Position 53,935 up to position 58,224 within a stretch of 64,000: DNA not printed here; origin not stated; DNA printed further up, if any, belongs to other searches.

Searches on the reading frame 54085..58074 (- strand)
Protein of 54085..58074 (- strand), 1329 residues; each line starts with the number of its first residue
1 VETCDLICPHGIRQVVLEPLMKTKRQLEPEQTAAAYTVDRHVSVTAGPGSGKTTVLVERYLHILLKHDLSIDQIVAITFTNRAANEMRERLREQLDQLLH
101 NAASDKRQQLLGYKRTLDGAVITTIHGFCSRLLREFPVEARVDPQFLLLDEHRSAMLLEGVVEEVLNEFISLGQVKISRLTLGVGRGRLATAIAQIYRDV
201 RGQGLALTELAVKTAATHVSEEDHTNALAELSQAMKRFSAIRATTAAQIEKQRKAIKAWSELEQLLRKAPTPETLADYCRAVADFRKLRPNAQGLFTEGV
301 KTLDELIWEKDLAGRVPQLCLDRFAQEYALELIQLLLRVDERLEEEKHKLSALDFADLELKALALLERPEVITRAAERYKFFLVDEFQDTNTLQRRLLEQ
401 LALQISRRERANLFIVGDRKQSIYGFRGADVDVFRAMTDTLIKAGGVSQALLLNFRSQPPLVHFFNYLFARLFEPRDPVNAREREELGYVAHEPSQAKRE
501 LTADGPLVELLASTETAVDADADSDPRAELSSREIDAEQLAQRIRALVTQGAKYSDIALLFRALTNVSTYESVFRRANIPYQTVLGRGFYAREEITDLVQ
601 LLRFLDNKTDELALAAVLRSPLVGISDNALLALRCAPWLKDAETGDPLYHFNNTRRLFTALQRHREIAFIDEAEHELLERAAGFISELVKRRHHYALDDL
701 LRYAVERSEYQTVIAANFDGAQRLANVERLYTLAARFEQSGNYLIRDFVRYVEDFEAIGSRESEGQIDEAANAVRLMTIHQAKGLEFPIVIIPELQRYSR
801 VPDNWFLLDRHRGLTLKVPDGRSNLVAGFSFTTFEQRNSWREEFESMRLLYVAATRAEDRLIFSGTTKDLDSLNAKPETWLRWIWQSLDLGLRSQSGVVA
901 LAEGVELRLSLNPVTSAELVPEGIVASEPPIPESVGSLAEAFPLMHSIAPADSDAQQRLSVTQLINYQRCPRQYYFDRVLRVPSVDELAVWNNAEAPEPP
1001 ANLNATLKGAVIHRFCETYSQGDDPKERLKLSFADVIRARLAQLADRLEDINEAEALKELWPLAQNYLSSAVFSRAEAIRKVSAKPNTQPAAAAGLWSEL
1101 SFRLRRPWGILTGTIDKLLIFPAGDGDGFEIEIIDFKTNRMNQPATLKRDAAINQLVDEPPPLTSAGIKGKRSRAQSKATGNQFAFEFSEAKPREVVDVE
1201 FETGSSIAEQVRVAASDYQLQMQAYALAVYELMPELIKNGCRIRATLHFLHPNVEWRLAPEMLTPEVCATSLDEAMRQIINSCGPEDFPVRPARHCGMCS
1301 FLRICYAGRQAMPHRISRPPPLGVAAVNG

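Call 61: search_protein_families(library=pfam, proteins=[window:54085-58074:-], max_evalue=0.0001)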
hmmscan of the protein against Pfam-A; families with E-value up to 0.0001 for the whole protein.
window:54085-58074:- (1329 aa): 6 families
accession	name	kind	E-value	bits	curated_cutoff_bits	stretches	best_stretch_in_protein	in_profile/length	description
PF00580.27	UvrD-helicase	-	2.8e-60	204.8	23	1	27-439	1-268/271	UvrD/REP helicase N-terminal domain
PF13361.12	UvrD_C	-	4.3e-38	132.1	25.6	1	453-865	5-347/350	UvrD-like helicase C-terminal domain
PF13245.12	AAA_19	-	5.3e-21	75.6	25.1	1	36-427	8-134/134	AAA domain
PF12705.13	PDDEXK_1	-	6.6e-19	69.3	22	2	958-1149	1-158/247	PD-(D/E)XK nuclease superfamily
PF13538.12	UvrD_C_2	-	8.8e-12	45.1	27.4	0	774-798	2-28/52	UvrD-like helicase C-terminal domain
PF13604.12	AAA_30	-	3.6e-05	24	27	0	27-103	2-81/191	AAA domain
